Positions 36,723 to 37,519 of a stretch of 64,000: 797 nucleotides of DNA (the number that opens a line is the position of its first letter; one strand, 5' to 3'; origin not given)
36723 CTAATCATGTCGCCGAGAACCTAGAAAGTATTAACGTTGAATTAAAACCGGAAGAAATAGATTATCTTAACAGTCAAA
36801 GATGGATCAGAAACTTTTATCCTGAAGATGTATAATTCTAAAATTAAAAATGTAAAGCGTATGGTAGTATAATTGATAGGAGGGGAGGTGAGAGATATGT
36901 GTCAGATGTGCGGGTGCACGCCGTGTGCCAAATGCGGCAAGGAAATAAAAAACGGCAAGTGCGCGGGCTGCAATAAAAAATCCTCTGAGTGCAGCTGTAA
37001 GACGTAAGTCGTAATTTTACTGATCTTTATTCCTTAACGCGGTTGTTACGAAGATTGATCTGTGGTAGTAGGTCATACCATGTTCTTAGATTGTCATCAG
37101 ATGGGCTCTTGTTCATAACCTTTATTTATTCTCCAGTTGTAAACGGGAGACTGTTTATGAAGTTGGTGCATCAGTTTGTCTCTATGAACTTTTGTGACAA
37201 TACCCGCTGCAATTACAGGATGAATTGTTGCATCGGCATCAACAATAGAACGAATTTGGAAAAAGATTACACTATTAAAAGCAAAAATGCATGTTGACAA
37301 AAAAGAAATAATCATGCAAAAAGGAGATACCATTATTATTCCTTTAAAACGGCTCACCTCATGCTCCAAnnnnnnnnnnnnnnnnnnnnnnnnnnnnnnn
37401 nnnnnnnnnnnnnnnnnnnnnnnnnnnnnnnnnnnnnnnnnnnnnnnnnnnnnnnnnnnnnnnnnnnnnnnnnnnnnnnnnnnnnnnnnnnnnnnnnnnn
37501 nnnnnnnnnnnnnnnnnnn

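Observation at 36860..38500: Strongly signalled nine-cysteine 36-aa ORF immediately upstream of a KamA-family radical SAM enzyme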

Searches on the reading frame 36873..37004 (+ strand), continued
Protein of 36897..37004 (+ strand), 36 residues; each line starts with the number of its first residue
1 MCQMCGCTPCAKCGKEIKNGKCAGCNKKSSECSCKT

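Call 72: search_protein_families(library=pfam, proteins=[L057:4825-5934:+, L057:6168-7340:+, L044:5393-5953:+, L044:6252-8510:+, L085:4677-5888:+, L085:6247-6837:+, L033:5313-5789:-, L032:6533-7156:-, L104:4564-5841:+, L104:6276-6980:-], max_evalue=0.001)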
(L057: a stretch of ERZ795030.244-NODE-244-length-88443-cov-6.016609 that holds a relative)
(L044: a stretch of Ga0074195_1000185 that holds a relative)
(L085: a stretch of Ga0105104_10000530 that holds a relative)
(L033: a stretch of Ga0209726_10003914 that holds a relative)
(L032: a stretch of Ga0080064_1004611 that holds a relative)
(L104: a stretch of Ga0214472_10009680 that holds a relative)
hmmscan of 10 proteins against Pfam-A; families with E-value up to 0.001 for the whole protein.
L057:4825-5934:+ (370 aa): 1 family
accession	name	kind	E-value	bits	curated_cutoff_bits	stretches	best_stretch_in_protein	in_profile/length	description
PF00579.31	tRNA-synt_1b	-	2.3e-60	204.9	21.1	1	42-320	7-290/292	tRNA synthetases class I (W and Y)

L057:6168-7340:+ (391 aa): 1 family
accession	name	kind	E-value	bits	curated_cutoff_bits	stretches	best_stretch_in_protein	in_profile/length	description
PF01702.25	TGT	-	1.2e-125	419.8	26.3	1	27-391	2-344/357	Queuine tRNA-ribosyltransferase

L044:5393-5953:+ (187 aa): 0 families

L044:6252-8510:+ (753 aa): 2 families
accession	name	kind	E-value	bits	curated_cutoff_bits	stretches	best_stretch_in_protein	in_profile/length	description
PF01734.28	Patatin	-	5.8e-35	121.7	27.7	1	49-239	1-190/191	Patatin-like phospholipase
PF01103.29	Omp85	-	1.9e-13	51.1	24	1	490-753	30-325/325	Omp85 superfamily domain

L085:4677-5888:+ (404 aa): 1 family
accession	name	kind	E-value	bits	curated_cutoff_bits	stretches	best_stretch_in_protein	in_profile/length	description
PF00248.27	Aldo_ket_red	-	1.2e-21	77.5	24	1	74-241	24-194/291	Aldo/keto reductase family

L085:6247-6837:+ (197 aa): 0 families

L033:5313-5789:- (159 aa): 2 families
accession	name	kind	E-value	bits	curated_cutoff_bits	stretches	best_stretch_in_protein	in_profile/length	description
PF01272.25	GreA_GreB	-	4.4e-26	91.1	26.9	1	77-148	2-73/77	Transcription elongation factor, GreA/GreB, C-term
PF03449.20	GreA_GreB_N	-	3.1e-17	63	24.5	1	7-66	8-67/71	Transcription elongation factor, N-terminal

L032:6533-7156:- (208 aa): 2 families
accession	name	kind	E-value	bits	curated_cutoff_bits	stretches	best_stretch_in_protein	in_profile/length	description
PF02777.23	Sod_Fe_C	-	8.5e-24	84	20.9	1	93-192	2-102/102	Iron/manganese superoxide dismutases, C-terminal domain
PF00081.27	Sod_Fe_N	-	3.7e-07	31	27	1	18-84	18-81/82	Iron/manganese superoxide dismutases, alpha-hairpin domain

L104:4564-5841:+ (426 aa): 5 families
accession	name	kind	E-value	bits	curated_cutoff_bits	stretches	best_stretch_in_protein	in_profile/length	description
PF13447.11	Multi-haem_cyto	-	1.9e-29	103.2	21.9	2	56-230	5-175/269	Seven times multi-haem cytochrome CxxCH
PF14522.11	Cytochrome_C7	-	6e-12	45.7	24.8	1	54-111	14-66/67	Cytochrome c7 and related cytochrome c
PF13435.11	Cytochrome_C554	-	5.4e-08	34.1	20.8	0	106-159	1-60/84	Cytochrome c554 and c-prime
PF14537.11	Cytochrom_c3_2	-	1.4e-07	32.3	25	0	160-230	6-66/79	Cytochrome c3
PF09699.15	Paired_CXXCH_1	-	3.3e-07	30.3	20.6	0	159-189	5-38/41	Doubled CXXCH motif (Paired_CXXCH_1)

L104:6276-6980:- (235 aa): 0 families

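Call 80: find_homologous_proteins(query=A6, max_evalue=0.01)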
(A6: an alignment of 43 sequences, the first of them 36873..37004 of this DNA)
Query A6 (43 sequences) (44 aa, profile of the alignment): 165 proteins with E <= 0.01 among 2226 candidates; the best 120 are listed.
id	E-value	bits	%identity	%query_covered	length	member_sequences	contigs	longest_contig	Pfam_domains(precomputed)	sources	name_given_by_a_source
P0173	2.2e-13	68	74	80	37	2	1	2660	-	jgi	jgi:hypothetical protein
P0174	4.2e-13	67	71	80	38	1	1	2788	-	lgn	-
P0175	5.0e-13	67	60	80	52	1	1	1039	-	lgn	-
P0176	7.9e-13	66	56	82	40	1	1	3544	-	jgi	-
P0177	1.0e-12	66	65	77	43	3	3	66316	-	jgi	-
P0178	1.0e-12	66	60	80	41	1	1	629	-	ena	-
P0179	1.0e-12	66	66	80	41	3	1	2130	-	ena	-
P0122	1.2e-12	66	69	80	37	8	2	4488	-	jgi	jgi:hypothetical protein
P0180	1.8e-12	65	72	82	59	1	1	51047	-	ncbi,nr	ncbi:MAG: hypothetical protein HY811_09260 [Planctomycetes bacterium]|nr:hypothetical protein [Planc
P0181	2.0e-12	65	60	80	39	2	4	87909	-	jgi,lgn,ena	-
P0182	2.3e-12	65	69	80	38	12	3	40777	-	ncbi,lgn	-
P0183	2.8e-12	64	60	80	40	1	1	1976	-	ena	-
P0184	2.9e-12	64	54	80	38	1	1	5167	-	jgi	jgi:hypothetical protein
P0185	3.1e-12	64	71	80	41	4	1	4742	-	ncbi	ncbi:MAG: hypothetical protein ABFD79_03510 [Phycisphaerales bacterium]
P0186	3.3e-12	64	66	80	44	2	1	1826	-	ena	-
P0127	3.7e-11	61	62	77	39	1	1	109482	-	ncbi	-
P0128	4.4e-11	61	57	80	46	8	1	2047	-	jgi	jgi:hypothetical protein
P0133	1.9e-10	58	55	95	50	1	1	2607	-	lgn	-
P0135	2.5e-10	58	53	77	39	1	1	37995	-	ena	-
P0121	2.9e-10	58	83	80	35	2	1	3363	-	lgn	-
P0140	4.8e-10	57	50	77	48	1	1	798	-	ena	-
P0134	7.5e-10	57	63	80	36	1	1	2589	-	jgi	jgi:hypothetical protein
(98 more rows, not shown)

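Call 86: predict_structure(alignment_id=A7)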
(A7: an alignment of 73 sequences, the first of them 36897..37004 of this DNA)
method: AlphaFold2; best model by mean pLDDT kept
length: 36 residues; sequences in the alignment: 73
mean_pLDDT: 84.5   pTM: 0.52
mean pLDDT of the five models: 84.5, 82.6, 82.5, 81.2, 78.3
residues with pLDDT >= 90: 10; 70-90: 24; 50-70: 2; < 50: 0
segments of 3 or more residues with pLDDT < 50: none
pLDDT, mean of each block of 10 residues (from residue 1): 77 89 88 85
secondary structure, 60 per line:
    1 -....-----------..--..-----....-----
elements in order: H2-5

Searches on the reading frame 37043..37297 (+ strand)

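Call 3: search_protein_families(library=ncbifam, proteins=[window:37043-37297:+], max_evalue=1)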
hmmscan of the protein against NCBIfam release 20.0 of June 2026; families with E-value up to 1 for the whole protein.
window:37043-37297:+ (84 aa): 1 family
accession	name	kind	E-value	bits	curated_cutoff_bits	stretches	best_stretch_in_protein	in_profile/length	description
TIGR00394.1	lac_pts_IIC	equivalog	0.051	12.8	614.4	1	21-70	327-374/412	lactose-specific PTS transporter subunit EIIC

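Call 4: search_protein_families(library=pfam, proteins=[window:37043-37297:+], max_evalue=1)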
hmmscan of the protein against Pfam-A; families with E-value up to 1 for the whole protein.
window:37043-37297:+ (84 aa): 0 families

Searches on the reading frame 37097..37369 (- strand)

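Call 3: search_protein_families(library=ncbifam, proteins=[window:37097-37369:-], max_evalue=1)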
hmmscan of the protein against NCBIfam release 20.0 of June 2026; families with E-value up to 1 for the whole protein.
window:37097-37369:- (90 aa): 9 families
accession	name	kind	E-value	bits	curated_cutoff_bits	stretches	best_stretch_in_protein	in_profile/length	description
NF000595.1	PRK00015.1-3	equivalog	1.1e-13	51.6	167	1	36-86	110-160/188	ribonuclease HII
NF000594.1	PRK00015.1-1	equivalog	2.3e-09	37.3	243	1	39-86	177-224/251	ribonuclease HII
NF000596.1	PRK00015.1-4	equivalog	3.1e-08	33.7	251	1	38-86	108-156/186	ribonuclease HII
NF010538.0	PRK13926.1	equivalog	7.8e-08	32.8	285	1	38-86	129-177/213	ribonuclease HII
NF000598.1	PRK00015.2-2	equivalog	9.4e-08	32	273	1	41-86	134-179/203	ribonuclease HII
NF010537.0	PRK13925.1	equivalog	1e-07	31.8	252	1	39-86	124-171/200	ribonuclease HII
NF000600.1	PRK00015.2-4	equivalog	4.9e-06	26.3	364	1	42-86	142-186/212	ribonuclease HII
NF011119.0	PRK14550.1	equivalog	7.5e-05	22.8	350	1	29-86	108-164/204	ribonuclease HII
TIGR00729.1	TIGR00729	equivalog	0.0024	18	123.3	1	44-86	134-172/207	ribonuclease HII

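Call 4: search_protein_families(library=pfam, proteins=[window:37097-37369:-], max_evalue=1)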
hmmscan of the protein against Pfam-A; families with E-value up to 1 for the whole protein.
window:37097-37369:- (90 aa): 1 family
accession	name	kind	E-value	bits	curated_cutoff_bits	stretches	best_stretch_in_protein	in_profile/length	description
PF01351.25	RNase_HII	-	2.6e-06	27.9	25.8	1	43-88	129-173/199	Ribonuclease HII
